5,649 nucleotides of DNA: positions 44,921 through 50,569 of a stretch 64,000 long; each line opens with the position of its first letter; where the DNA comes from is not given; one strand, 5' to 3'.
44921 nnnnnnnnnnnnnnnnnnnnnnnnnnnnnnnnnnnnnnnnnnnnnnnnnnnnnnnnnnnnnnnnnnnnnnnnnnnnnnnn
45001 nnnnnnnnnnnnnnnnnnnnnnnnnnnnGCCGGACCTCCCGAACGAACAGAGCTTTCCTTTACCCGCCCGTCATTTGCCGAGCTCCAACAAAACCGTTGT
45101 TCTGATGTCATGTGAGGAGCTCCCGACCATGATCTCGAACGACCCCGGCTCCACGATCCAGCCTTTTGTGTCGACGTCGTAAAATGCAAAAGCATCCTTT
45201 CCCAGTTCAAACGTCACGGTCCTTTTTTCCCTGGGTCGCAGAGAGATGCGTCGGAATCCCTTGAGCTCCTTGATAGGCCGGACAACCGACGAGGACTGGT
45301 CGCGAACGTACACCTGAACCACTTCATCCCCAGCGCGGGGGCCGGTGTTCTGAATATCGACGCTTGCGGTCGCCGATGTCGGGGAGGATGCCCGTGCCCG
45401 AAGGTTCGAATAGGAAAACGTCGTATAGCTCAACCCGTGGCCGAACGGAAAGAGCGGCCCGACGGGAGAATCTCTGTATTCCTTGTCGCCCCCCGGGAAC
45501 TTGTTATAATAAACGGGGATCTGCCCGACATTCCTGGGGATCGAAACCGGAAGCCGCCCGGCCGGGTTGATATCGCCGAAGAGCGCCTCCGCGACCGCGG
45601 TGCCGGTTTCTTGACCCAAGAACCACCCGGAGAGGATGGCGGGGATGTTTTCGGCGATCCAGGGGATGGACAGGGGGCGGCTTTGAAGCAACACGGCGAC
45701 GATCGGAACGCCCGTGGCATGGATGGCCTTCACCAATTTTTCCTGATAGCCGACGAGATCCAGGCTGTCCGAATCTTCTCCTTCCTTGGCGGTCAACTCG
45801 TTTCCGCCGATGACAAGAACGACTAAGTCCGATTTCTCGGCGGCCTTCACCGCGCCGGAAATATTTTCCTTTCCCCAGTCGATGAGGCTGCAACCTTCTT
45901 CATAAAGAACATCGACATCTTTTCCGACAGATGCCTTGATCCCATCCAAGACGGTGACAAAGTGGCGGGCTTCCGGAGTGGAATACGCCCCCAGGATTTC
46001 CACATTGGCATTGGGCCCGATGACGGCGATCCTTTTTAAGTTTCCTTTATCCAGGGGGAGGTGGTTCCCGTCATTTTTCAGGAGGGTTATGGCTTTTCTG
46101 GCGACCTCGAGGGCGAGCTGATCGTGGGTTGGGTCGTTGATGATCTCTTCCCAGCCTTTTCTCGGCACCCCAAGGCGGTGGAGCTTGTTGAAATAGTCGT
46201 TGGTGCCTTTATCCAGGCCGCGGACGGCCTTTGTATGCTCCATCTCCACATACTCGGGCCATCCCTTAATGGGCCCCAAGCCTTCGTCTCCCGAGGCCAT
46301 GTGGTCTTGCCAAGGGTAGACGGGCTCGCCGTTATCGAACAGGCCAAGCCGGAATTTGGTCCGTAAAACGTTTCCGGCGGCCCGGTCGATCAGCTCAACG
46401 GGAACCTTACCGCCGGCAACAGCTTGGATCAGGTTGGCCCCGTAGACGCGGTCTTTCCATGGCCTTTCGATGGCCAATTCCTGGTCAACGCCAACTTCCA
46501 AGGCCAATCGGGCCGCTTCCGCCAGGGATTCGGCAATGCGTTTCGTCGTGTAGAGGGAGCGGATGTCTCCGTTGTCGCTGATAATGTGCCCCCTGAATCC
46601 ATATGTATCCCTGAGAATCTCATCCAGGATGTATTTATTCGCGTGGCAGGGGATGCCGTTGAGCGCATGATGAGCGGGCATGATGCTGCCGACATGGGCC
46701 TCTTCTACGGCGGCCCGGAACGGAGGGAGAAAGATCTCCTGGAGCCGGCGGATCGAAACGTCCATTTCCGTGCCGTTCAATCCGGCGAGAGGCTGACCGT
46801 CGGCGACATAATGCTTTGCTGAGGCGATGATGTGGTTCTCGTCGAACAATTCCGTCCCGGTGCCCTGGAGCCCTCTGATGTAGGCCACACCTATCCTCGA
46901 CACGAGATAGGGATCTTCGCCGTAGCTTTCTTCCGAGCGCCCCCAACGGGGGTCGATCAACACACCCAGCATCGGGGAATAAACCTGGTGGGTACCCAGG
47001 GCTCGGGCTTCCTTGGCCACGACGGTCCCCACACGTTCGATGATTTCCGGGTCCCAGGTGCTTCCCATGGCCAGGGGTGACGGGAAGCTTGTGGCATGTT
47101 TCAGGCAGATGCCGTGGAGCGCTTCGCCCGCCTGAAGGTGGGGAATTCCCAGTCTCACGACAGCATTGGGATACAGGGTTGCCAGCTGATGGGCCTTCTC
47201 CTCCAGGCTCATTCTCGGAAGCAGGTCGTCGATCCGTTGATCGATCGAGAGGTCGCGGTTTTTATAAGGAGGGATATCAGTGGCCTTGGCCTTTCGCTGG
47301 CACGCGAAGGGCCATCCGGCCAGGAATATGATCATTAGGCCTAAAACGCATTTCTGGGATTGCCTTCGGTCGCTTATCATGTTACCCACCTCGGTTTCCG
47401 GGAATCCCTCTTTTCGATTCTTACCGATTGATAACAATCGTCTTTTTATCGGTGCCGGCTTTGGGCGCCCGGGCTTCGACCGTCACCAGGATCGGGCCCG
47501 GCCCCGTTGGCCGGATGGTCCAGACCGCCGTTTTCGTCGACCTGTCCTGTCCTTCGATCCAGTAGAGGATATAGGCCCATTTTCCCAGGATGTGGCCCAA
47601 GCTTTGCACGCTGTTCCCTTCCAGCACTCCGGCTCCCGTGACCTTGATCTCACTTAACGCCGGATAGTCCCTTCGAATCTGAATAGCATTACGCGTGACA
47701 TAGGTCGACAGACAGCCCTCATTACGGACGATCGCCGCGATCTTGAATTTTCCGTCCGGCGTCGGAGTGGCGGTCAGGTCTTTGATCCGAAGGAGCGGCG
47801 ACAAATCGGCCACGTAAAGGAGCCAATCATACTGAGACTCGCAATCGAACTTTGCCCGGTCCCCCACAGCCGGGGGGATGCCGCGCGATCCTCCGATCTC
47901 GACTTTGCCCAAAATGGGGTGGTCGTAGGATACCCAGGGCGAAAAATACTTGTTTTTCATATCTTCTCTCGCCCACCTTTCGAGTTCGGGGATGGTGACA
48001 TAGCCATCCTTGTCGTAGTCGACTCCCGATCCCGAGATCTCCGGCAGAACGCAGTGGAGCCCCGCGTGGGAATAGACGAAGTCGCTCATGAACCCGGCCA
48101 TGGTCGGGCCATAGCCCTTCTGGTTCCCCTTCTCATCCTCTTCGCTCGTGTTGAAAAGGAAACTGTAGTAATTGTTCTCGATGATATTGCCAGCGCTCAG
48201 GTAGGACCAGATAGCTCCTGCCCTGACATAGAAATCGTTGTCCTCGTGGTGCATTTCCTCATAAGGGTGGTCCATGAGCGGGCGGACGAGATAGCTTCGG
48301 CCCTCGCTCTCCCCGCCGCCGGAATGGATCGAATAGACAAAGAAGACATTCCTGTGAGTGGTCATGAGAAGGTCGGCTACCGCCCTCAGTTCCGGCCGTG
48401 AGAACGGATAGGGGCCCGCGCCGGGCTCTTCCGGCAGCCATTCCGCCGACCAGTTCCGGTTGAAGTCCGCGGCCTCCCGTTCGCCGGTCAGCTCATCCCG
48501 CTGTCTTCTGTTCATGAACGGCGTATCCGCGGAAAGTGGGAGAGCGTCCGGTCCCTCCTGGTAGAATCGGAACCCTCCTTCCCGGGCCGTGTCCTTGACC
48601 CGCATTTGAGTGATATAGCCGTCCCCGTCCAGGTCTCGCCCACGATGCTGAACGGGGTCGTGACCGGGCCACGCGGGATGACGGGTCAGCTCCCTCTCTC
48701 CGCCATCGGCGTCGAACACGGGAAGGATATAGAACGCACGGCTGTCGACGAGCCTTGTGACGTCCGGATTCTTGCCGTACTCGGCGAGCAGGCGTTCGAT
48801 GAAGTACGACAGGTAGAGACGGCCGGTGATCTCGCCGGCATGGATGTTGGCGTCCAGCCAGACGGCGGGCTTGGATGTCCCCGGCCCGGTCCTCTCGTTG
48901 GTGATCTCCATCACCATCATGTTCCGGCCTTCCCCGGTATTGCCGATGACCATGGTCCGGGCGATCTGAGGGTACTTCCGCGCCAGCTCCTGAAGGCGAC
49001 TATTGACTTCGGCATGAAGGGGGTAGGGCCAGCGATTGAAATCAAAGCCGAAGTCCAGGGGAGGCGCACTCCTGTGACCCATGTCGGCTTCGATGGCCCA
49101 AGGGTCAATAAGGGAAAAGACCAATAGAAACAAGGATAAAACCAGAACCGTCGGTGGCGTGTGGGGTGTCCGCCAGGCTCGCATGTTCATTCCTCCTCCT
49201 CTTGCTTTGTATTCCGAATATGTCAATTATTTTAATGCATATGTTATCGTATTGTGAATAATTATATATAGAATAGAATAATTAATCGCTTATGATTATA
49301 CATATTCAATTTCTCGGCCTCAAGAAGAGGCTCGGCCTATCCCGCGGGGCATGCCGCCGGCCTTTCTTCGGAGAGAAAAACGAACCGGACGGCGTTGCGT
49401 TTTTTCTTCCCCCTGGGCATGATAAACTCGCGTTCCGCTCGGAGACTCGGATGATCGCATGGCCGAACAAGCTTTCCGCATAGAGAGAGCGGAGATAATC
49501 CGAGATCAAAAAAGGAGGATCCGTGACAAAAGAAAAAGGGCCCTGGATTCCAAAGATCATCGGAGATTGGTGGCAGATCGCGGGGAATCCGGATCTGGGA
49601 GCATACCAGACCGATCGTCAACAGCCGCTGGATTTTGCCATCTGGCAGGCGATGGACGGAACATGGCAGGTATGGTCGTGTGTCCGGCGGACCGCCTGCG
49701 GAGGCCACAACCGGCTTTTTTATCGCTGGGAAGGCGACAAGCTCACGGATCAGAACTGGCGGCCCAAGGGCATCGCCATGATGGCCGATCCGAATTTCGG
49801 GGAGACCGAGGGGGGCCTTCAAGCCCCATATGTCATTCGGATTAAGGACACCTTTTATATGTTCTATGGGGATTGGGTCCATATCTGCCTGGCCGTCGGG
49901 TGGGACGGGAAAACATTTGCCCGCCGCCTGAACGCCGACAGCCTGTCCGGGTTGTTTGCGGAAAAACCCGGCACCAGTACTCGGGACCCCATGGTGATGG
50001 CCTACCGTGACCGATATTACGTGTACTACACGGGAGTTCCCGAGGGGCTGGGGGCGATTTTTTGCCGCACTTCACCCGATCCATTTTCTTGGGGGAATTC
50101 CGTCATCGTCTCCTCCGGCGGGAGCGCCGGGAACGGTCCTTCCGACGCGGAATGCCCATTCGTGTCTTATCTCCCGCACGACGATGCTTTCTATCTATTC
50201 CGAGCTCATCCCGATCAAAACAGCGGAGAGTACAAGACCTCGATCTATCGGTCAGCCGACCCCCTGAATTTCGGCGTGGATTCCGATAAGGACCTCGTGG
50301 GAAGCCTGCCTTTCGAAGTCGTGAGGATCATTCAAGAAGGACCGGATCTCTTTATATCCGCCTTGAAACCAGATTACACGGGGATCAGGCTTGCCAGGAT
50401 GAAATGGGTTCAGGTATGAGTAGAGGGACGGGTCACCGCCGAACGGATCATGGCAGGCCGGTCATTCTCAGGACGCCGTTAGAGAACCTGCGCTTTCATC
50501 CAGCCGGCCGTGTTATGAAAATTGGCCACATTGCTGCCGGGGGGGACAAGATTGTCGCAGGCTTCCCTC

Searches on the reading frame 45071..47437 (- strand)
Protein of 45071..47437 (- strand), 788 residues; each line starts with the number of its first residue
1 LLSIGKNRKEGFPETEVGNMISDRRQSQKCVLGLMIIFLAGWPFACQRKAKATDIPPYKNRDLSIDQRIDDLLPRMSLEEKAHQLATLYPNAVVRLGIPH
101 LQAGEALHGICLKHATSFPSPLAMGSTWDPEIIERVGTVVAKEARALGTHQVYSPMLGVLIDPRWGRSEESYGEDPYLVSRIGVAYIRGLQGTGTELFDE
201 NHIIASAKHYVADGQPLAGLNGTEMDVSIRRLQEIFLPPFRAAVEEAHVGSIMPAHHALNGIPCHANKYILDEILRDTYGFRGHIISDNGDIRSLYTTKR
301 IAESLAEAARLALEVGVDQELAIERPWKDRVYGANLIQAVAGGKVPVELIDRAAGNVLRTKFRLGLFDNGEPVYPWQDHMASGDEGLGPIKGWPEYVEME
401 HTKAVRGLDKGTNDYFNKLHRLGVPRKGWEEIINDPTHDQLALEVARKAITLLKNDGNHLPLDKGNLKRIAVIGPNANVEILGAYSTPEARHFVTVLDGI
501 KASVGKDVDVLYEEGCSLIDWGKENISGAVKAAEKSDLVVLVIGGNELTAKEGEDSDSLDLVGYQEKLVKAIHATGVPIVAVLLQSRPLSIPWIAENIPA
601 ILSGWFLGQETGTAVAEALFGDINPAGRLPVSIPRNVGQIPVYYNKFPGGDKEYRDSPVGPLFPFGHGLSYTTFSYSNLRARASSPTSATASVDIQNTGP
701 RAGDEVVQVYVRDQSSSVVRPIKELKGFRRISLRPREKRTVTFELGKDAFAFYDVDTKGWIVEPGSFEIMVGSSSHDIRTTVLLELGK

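Call 19: search_protein_families(library=pfam, proteins=[window:45071-47437:-], max_evalue=0.001)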
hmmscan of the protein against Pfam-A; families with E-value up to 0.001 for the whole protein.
window:45071-47437:- (788 aa): 3 families
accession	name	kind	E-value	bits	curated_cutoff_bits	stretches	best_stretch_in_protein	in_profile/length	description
PF00933.27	Glyco_hydro_3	-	8e-62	209.9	27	1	94-359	59-315/316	Glycosyl hydrolase family 3 N terminal domain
PF01915.27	Glyco_hydro_3_C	-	2.1e-56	191.5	31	1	450-671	1-200/200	Glycosyl hydrolase family 3 C-terminal domain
PF14310.12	Fn3-like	-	2.2e-29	101.8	25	1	705-775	1-71/71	Fibronectin type III-like domain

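Call 44: search_protein_families(library=ncbifam, proteins=[window:45071-47437:-], max_evalue=0.001)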
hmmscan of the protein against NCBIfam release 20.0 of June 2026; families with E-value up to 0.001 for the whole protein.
window:45071-47437:- (788 aa): 8 families
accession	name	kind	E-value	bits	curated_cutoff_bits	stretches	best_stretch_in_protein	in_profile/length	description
NF041579.1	betaxyl_Flavo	equivalog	7.7e-220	731.8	1350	2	426-777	341-705/716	beta-xylosidase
NF052329.1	XyloArabinsidase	equivalog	2e-152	509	1050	1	94-780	87-724/750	beta-xylosidase/alpha-l-arabinosidase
NF011678.0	PRK15098.1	equivalog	2.3e-146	489.3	666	3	524-780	490-759/765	beta-glucosidase BglX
NF052331.1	Bet13-16Glucosase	equivalog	1.6e-139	466.3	1330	3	523-777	482-739/750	exo-beta-d-1,3/1,6-glucosidase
NF041776.1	xylosidase_Xyl3A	equivalog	2e-138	462.8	1250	3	56-377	4-333/846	xylan 1,4-beta-xylosidase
NF041610.1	alph_arabinopyran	equivalog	1.1e-90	304.8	1300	2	437-786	293-653/738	exo-alpha-(1->6)-L-arabinopyranosidase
NF052330.1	BetGlucosiCelf0468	equivalog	2.9e-80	270.6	1300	2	524-780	545-816/817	beta-d-glucosidase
NF003740.0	PRK05337.1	equivalog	9e-09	34.9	207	1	131-321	98-279/340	beta-N-acetylhexosaminidase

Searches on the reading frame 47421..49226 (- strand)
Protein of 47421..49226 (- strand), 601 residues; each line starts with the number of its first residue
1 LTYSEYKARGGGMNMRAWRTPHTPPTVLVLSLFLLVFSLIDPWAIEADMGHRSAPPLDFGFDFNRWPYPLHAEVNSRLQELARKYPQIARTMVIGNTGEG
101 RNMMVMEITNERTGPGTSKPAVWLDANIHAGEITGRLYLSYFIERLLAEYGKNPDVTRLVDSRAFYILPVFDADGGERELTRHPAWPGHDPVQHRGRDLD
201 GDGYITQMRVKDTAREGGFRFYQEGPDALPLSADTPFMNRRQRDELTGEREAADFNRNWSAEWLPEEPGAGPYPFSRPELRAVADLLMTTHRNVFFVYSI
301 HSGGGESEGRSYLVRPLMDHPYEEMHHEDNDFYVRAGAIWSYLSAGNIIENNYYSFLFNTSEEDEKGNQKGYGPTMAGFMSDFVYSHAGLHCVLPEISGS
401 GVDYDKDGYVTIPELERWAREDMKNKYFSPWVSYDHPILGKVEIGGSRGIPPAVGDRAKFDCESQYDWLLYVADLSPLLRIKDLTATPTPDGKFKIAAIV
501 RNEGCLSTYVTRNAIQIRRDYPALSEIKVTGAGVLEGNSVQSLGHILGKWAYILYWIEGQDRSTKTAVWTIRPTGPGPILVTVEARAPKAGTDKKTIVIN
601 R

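Call 19: search_protein_families(library=pfam, proteins=[window:47421-49226:-], max_evalue=0.001)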
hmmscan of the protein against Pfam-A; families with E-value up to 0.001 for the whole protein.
window:47421-49226:- (601 aa): 1 family
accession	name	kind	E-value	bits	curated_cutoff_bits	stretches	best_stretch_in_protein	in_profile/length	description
PF00246.29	Peptidase_M14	-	1.8e-37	130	21.6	1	76-390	3-253/286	Zinc carboxypeptidase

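Call 44: search_protein_families(library=ncbifam, proteins=[window:47421-49226:-], max_evalue=0.001)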
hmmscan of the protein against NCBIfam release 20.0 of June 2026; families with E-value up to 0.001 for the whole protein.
window:47421-49226:- (601 aa): 0 families

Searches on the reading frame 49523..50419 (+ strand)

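Call 19: search_protein_families(library=pfam, proteins=[window:49523-50419:+], max_evalue=0.001)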
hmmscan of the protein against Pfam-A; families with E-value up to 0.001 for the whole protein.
window:49523-50419:+ (298 aa): 1 family
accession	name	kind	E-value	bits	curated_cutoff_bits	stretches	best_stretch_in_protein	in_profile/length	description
PF04616.20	Glyco_hydro_43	-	0.00024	21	32.2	1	78-248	45-218/288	Glycosyl hydrolases family 43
